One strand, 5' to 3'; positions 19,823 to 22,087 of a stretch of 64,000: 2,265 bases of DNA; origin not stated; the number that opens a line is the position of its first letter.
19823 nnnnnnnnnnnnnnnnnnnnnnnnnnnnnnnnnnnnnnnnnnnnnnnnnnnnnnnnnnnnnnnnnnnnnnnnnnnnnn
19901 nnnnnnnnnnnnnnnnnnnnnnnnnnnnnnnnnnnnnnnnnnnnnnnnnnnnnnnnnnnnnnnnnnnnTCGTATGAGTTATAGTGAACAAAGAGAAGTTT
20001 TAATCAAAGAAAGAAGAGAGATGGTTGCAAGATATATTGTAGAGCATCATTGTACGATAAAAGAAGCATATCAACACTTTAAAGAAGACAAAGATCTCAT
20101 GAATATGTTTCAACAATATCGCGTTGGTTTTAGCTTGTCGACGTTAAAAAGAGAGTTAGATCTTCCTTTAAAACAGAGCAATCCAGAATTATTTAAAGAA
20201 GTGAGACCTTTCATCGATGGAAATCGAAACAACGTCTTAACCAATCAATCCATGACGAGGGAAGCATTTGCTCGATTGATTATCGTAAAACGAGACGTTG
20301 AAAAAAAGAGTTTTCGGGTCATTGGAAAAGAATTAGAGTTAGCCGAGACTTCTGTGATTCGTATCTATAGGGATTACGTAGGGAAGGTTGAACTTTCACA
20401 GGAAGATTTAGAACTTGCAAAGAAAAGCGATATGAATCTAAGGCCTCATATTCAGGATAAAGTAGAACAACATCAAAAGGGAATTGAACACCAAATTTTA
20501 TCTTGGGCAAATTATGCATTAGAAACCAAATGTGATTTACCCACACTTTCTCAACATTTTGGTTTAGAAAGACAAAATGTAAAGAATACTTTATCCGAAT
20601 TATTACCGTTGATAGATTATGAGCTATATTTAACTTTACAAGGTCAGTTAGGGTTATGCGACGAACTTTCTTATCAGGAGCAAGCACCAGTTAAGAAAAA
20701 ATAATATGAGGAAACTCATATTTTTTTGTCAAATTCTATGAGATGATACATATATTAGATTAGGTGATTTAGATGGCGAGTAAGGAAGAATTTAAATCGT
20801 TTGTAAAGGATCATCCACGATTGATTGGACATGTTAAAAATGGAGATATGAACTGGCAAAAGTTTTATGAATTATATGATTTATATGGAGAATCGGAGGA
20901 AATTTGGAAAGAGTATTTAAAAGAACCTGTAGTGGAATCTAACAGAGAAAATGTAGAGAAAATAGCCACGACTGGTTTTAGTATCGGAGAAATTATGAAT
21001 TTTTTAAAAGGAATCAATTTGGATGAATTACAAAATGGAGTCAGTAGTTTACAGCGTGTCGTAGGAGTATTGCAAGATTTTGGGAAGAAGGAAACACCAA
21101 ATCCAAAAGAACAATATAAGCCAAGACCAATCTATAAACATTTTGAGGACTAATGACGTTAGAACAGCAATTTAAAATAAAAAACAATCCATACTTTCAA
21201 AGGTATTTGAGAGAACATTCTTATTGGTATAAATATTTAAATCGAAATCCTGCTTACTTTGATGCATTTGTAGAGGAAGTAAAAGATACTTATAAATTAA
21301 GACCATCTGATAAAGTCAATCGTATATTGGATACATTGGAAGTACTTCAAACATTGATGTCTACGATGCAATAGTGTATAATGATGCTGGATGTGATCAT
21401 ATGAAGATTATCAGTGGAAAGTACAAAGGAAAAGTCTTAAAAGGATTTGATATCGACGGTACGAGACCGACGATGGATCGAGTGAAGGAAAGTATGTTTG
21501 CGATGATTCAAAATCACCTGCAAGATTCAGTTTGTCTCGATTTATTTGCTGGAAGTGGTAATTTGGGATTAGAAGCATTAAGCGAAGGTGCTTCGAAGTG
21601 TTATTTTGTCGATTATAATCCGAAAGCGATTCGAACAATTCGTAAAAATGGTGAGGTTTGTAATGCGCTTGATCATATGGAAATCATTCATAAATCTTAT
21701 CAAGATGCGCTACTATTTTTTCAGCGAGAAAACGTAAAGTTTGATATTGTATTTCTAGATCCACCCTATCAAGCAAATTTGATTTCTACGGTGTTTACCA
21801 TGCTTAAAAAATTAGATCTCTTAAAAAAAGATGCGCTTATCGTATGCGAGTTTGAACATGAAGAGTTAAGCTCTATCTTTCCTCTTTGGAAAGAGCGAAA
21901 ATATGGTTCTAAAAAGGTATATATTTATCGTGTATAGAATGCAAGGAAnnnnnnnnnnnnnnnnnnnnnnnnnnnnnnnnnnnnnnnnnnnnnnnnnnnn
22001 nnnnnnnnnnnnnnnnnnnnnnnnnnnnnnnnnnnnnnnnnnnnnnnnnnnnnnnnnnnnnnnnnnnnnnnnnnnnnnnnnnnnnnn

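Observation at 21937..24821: Compact double-glycine two-peptide bacteriocin locus between rsmD and rpsU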

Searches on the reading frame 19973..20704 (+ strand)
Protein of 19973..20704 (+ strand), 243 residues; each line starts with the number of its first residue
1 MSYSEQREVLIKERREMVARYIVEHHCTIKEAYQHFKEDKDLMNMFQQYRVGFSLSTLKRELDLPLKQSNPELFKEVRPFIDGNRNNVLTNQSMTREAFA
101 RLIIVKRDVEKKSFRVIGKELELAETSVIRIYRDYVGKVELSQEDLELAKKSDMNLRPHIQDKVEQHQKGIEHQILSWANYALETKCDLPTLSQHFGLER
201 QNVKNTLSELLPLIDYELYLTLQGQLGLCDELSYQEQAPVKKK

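Call 3: search_protein_families(library=pfam, proteins=[window:19973-20704:+], max_evalue=1)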
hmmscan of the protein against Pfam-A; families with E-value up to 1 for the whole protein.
window:19973-20704:+ (243 aa): 1 family
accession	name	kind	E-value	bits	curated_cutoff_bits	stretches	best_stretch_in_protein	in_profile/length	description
PF12116.14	SpoIIID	-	7.3e-10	39.3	27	2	11-85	4-63/82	Stage III sporulation protein D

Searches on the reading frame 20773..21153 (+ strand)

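Call 3: search_protein_families(library=pfam, proteins=[window:20773-21153:+], max_evalue=1)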
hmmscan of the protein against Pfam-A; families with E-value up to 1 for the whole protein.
window:20773-21153:+ (126 aa): 2 families
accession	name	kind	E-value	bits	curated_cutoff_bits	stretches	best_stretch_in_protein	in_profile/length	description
PF14071.11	YlbD_coat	-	2.1e-22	80.1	27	1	5-107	1-109/126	Putative coat protein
PF24335.1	DUF7503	-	0.024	14.6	27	1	5-19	2-16/42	Family of unknown function (DUF7503)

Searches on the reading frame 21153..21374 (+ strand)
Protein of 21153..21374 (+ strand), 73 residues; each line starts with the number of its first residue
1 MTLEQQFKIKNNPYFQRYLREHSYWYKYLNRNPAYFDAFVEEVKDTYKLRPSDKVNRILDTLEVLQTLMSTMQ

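Call 3: search_protein_families(library=pfam, proteins=[window:21153-21374:+], max_evalue=1)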
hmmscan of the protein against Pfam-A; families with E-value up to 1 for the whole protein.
window:21153-21374:+ (73 aa): 3 families
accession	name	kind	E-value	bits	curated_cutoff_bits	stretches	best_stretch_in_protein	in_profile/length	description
PF14003.11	YlbE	-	1.9e-10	41.3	27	1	15-73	3-61/61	YlbE-like protein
PF02777.23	Sod_Fe_C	-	0.0059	17.1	20.9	1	12-43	63-94/102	Iron/manganese superoxide dismutases, C-terminal domain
PF02970.22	TBCA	-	0.1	13.4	30.3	1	4-56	3-54/99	Tubulin binding cofactor A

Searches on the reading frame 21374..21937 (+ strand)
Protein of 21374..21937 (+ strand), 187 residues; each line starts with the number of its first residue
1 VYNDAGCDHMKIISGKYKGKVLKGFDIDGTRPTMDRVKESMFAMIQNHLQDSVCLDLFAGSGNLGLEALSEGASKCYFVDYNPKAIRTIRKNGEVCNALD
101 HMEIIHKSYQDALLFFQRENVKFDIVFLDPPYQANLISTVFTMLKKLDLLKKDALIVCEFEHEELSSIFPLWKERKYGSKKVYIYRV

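Call 3: search_protein_families(library=pfam, proteins=[window:21374-21937:+], max_evalue=1)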
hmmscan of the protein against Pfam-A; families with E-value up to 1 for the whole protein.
window:21374-21937:+ (187 aa): 14 families
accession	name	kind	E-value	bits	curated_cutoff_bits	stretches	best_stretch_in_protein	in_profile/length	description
PF03602.21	Cons_hypoth95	-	1.8e-52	178.1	24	1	10-185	1-181/182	Conserved hypothetical protein 95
PF02086.21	MethyltransfD12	-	2.6e-08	34.3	22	2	103-152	159-205/253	D12 class N6 adenine-specific DNA methyltransferase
PF09445.16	Methyltransf_15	-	1.4e-07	31.6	22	1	53-132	3-81/165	RNA cap guanine-N2 methyltransferase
PF02005.22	TRM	-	7.4e-07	29.1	27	1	50-130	49-128/376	N2,N2-dimethylguanosine tRNA methyltransferase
PF05175.20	MTS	-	3.9e-06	27.1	23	1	40-137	22-113/170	Methyltransferase small domain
PF02475.24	TRM5-TYW2_MTfase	-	9.9e-06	26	28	1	47-146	33-129/164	TRM5/TYW2 methyltransferase domain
PF06325.19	PrmA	-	4.6e-05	23.5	22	1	45-127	156-231/296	Ribosomal protein L11 methyltransferase (PrmA)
PF13847.12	Methyltransf_31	-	0.00014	22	27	1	52-151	5-102/145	Methyltransferase domain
PF13649.12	Methyltransf_25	-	0.0002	22.4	27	1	55-128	2-70/97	Methyltransferase domain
PF01555.25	N6_N4_Mtase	-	0.0061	17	26.7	1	51-89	182-219/221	DNA methylase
PF10294.15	Methyltransf_16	-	0.044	14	21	1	46-166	42-165/174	Lysine methyltransferase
PF01170.24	UPF0020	-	0.045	13.9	22.3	1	73-135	76-134/197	RMKL-like, methyltransferase domain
PF00145.23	DNA_methylase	-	0.06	13.2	22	1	54-107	3-56/324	C-5 cytosine-specific DNA methylase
PF10237.15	N6-adenineMlase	-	0.13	12.4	23.2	1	120-159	86-127/166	Probable N6-adenine methyltransferase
